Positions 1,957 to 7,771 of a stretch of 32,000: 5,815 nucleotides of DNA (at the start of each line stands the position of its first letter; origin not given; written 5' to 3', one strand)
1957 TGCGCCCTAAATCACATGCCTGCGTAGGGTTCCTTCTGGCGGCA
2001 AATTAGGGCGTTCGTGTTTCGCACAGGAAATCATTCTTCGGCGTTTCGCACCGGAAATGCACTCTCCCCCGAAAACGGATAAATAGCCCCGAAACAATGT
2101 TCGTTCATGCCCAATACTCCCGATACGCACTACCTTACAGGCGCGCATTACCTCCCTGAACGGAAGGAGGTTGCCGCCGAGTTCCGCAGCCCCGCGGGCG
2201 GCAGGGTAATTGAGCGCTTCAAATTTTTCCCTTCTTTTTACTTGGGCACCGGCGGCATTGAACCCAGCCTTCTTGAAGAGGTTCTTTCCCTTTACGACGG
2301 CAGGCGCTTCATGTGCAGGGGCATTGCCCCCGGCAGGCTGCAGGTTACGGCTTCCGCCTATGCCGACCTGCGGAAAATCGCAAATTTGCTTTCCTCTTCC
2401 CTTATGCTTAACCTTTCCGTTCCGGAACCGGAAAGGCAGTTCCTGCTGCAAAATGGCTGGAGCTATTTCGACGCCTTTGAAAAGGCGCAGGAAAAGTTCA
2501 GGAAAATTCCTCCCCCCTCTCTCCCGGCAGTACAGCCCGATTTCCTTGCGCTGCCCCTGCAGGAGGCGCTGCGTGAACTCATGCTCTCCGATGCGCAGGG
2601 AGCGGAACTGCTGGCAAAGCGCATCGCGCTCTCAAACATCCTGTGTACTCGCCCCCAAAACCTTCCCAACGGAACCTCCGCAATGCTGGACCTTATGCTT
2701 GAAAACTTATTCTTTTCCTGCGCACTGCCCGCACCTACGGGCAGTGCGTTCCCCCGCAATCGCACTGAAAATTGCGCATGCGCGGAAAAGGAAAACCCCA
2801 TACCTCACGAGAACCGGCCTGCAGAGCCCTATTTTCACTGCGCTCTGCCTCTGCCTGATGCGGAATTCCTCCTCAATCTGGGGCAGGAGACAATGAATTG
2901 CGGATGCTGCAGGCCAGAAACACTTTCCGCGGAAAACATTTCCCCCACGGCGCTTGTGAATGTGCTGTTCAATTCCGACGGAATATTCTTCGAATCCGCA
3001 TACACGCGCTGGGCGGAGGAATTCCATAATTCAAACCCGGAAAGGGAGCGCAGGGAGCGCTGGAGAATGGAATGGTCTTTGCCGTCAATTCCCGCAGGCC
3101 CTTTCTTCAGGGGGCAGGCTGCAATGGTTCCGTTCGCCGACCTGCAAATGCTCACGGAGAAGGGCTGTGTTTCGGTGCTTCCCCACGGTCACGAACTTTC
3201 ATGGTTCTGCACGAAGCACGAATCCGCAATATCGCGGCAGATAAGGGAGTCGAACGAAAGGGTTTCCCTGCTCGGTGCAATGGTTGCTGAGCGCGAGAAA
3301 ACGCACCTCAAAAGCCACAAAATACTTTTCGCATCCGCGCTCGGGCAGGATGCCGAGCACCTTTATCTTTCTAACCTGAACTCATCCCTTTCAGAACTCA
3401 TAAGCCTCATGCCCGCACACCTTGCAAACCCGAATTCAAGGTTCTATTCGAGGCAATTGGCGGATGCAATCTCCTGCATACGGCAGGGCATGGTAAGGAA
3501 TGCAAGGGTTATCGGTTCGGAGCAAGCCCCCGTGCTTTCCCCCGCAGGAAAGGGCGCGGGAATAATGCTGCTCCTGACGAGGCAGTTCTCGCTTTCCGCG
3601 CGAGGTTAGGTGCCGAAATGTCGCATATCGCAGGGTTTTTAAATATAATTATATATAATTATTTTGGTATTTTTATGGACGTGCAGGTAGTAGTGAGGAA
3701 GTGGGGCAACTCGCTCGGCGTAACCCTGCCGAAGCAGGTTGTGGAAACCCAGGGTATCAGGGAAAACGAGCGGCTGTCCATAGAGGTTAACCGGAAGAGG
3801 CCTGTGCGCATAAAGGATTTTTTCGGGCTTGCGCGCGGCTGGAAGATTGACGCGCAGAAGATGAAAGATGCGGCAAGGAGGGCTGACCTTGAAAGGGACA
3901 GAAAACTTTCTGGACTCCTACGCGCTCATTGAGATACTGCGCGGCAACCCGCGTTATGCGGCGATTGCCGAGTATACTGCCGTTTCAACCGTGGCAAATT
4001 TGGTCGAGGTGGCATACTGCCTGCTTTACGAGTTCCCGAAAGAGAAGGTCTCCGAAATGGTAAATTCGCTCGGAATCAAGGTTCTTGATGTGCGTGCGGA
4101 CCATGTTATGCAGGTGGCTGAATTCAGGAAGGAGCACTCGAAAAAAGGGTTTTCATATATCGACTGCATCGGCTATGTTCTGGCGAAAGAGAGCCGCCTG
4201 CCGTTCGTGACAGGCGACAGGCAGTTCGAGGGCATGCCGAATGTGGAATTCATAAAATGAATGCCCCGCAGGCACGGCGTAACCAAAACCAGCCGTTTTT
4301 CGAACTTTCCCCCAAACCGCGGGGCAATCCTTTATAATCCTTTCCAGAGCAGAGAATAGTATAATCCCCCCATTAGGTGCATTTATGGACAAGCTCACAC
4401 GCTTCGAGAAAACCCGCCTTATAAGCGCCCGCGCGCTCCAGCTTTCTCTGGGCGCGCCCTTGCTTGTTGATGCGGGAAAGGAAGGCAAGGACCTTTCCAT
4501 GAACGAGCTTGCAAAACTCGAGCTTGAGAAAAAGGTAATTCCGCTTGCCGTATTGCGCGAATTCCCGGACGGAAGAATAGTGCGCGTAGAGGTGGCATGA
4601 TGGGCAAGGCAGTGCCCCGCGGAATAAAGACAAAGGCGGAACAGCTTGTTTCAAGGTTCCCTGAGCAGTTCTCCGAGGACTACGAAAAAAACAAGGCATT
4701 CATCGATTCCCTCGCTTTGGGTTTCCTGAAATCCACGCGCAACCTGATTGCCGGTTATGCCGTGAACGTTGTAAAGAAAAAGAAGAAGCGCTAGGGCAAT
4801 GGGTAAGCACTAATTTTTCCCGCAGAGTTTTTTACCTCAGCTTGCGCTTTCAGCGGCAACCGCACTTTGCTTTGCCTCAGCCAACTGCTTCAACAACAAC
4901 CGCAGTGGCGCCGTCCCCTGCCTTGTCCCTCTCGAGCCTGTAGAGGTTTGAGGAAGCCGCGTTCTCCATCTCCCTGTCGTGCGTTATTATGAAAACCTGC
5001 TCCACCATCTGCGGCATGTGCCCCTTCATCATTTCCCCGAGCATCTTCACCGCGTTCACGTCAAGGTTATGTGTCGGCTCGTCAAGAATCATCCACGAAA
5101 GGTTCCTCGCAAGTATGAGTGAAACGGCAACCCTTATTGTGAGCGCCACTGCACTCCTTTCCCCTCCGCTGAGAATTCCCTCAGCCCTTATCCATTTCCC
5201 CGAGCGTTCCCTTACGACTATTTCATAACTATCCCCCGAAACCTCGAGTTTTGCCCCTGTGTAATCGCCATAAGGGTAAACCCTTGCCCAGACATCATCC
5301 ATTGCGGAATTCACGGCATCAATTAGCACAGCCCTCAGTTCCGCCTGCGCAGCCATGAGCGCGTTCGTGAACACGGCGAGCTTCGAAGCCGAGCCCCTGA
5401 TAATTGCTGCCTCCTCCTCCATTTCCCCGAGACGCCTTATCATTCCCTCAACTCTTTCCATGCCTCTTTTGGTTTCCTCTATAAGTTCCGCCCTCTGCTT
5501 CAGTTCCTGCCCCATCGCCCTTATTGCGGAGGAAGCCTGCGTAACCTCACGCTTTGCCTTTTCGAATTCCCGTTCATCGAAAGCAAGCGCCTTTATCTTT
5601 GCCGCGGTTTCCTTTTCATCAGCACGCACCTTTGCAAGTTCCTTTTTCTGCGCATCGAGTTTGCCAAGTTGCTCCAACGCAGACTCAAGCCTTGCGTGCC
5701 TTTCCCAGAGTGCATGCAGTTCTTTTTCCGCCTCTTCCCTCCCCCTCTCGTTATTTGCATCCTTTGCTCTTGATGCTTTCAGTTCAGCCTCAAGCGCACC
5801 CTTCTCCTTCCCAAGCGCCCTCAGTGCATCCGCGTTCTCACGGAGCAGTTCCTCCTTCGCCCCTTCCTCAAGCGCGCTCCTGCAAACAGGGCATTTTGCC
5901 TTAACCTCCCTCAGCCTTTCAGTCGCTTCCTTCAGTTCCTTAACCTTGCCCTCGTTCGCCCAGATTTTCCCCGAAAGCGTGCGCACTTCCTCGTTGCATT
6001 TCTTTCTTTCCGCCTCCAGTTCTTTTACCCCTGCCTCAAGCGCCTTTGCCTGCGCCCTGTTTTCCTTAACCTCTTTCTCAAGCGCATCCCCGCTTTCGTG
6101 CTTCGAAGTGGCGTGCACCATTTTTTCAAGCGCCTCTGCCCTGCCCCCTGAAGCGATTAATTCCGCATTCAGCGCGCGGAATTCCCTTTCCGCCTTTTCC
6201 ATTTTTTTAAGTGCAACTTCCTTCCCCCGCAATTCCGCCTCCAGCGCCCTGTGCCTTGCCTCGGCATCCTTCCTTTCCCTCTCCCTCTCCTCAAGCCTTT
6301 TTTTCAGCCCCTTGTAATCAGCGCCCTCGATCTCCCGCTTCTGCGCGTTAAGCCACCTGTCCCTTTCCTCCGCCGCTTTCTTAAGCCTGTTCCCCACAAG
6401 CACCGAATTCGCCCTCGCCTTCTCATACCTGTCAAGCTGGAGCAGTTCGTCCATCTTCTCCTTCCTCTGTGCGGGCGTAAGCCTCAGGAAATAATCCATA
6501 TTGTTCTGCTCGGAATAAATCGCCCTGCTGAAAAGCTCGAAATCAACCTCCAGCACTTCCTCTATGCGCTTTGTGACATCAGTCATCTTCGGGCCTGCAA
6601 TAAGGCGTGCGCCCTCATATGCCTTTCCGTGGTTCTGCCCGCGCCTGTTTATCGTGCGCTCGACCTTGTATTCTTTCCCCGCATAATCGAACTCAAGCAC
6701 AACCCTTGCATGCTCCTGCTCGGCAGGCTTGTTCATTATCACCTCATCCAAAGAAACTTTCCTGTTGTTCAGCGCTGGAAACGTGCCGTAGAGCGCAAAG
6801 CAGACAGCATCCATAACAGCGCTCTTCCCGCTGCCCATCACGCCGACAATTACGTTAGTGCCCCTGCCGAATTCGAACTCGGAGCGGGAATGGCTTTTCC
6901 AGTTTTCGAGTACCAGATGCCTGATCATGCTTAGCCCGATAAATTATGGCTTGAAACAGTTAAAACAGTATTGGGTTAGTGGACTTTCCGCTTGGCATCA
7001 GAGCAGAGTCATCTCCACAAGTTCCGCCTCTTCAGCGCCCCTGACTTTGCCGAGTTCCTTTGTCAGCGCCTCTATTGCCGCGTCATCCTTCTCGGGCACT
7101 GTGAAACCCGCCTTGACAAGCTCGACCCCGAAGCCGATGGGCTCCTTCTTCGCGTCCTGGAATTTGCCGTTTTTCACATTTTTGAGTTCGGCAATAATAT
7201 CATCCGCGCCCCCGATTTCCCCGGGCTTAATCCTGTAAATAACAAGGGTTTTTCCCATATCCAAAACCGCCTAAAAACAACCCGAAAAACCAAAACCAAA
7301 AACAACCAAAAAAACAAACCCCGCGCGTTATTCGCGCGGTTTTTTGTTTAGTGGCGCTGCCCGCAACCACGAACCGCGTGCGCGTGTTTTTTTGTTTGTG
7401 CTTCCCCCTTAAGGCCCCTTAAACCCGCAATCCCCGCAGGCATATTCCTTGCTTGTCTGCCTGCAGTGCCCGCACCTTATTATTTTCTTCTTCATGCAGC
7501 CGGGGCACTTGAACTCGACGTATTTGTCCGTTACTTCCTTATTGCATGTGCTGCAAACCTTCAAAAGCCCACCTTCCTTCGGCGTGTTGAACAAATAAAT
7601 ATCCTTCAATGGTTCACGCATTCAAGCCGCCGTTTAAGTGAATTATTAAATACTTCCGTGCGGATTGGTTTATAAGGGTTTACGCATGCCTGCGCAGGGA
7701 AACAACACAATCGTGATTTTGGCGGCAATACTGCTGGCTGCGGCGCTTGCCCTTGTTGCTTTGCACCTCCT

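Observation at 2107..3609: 500-aa protein resembling a truncated, catalytically dead family B DNA polymerase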

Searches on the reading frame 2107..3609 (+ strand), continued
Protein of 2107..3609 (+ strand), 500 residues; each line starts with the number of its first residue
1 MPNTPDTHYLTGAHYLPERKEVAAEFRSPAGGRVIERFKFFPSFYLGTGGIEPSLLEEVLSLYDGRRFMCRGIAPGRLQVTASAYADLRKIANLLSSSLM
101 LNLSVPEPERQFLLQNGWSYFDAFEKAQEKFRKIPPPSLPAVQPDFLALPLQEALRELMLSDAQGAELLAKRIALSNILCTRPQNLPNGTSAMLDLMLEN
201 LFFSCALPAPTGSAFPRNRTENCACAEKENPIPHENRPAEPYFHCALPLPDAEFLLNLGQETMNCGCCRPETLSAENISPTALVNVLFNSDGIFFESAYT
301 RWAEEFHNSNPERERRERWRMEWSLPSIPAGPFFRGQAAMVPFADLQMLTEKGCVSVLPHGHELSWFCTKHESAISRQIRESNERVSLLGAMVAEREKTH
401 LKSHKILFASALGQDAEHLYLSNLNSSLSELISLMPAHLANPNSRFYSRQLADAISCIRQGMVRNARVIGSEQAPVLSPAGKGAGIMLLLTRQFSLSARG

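Call 78: fold_search(model_id=the predicted structure, library=viral)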
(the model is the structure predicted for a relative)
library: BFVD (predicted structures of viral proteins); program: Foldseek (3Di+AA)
matches with E <= 10: 568; with E <= 0.001: 8
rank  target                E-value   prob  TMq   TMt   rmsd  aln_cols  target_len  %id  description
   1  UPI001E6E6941         7.5e-05  1.00  0.33  0.20  16.9       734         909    8  (no name look-up for this kind of identifier)
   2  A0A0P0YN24            9.2e-05  1.00  0.40  0.25  15.6       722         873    8  (no name in the UniProt tables at hand)
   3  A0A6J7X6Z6            3.1e-04  0.99  0.32  0.20  20.5       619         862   10  DNA-directed DNA polymerase [uncultured Caudovirales phage]
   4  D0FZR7                5.1e-04  1.00  0.34  0.16  18.7       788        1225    6  DNA polymerase [Heterocapsa circularisquama DNA virus 01]
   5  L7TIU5                5.1e-04  0.99  0.34  0.21  18.6       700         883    9  DNA-directed DNA polymerase [Halorubrum sodomense tailed virus 2]
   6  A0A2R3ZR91            5.4e-04  0.98  0.28  0.13  24.2       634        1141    9  (no name in the UniProt tables at hand)
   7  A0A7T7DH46            7.6e-04  0.99  0.35  0.18  20.3       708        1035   10  (no name in the UniProt tables at hand)
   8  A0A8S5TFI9            8.9e-04  0.98  0.28  0.16  23.5       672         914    8  DNA polymerase [Phage sp. ctL4h4]
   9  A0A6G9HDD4            1.0e-03  0.99  0.32  0.20  22.0       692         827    9  DNA-directed DNA polymerase [Carcinus maenas virus 1]
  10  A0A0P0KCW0            1.2e-03  0.96  0.22  0.15  26.4       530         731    8  DNA polymerase (Fragment) [Bald eagle poxvirus]
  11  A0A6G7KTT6            1.3e-03  1.00  0.37  0.17  20.2       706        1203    9  DNA polymerase beta [African swine fever virus]
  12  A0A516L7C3            2.4e-03  0.99  0.40  0.28  16.1       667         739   10  (no name in the UniProt tables at hand)
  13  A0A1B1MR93            2.7e-03  0.97  0.24  0.13  25.4       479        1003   10  DNA polymerase [Pteropox virus]
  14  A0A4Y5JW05            3.0e-03  0.97  0.34  0.23  22.0       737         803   10  DNA-directed DNA polymerase [Pseudomonas phage vB_PaeM_PA5oct]
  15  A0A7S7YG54            4.2e-03  1.00  0.25  0.10  18.6       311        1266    9  DNA polymerase [Medusavirus stheno T3]
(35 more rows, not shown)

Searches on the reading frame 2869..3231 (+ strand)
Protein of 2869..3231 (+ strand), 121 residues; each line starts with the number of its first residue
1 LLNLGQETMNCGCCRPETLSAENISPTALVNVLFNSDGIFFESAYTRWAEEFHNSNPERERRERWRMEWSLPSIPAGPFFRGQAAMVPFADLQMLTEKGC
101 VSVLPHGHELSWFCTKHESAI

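Call 61: search_solved_structures(query=A3, max_evalue=10, show_alignments=5)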
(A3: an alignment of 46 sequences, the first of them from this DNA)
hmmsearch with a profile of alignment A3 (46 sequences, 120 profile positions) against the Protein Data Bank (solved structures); distinct sequences matched with E-value up to 10: 1.
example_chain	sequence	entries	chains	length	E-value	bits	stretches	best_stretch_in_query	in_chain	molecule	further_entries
5u0k_A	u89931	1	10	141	0.41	14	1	68-110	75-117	Glutaminase liver isoform, mitochondrial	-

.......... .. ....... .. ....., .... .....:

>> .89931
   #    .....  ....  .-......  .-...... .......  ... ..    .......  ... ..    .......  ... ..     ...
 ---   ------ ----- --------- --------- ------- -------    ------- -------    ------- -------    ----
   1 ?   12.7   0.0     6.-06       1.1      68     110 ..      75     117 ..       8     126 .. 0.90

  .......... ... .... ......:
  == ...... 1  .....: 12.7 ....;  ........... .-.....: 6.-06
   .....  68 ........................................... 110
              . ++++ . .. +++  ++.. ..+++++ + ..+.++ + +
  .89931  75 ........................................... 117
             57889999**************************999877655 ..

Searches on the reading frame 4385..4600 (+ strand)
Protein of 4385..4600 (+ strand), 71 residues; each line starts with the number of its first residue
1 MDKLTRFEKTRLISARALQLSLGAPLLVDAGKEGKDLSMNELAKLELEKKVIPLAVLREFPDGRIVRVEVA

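Call 84: search_protein_families(library=pfam, proteins=[window:4385-4600:+], max_evalue=0.01)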
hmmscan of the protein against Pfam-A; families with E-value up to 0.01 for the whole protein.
window:4385-4600:+ (71 aa): 1 family
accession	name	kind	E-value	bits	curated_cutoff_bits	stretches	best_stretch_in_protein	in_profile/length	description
PF01192.27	RNA_pol_Rpb6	-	2.8e-06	27.7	26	1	4-42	7-46/53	RNA polymerase Rpb6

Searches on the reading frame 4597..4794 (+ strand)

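Call 84: search_protein_families(library=pfam, proteins=[window:4597-4794:+], max_evalue=0.01)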
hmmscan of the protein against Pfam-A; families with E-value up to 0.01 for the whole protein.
window:4597-4794:+ (65 aa): 1 family
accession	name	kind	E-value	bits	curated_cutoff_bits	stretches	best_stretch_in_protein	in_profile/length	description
PF00833.23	Ribosomal_S17e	-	4.5e-08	33.5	22.8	1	2-63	1-62/122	Ribosomal S17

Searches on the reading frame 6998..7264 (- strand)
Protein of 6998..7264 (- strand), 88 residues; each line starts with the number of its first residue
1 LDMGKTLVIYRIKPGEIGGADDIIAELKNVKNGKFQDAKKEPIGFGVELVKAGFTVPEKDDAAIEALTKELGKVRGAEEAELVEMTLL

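Call 84: search_protein_families(library=pfam, proteins=[window:6998-7264:-], max_evalue=0.01)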
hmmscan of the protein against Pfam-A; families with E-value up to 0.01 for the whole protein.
window:6998-7264:- (88 aa): 1 family
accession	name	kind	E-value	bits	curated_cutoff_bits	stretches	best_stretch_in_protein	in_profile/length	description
PF00736.24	EF1_GNE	-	1e-05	26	20.8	1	24-86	19-86/88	EF-1 guanine nucleotide exchange domain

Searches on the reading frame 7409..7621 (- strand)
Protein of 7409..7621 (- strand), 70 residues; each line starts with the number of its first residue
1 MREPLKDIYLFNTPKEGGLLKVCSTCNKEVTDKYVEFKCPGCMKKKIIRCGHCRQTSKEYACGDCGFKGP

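Call 84: search_protein_families(library=pfam, proteins=[window:7409-7621:-], max_evalue=0.01)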
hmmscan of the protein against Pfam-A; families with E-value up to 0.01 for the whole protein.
window:7409-7621:- (70 aa): 1 family
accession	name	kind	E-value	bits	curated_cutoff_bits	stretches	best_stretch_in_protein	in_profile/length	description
PF07754.17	HVO_2753_ZBP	-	3.6e-12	46.3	33.2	1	23-66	1-46/46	Small zinc finger protein HVO_2753-like, Zn-binding pocket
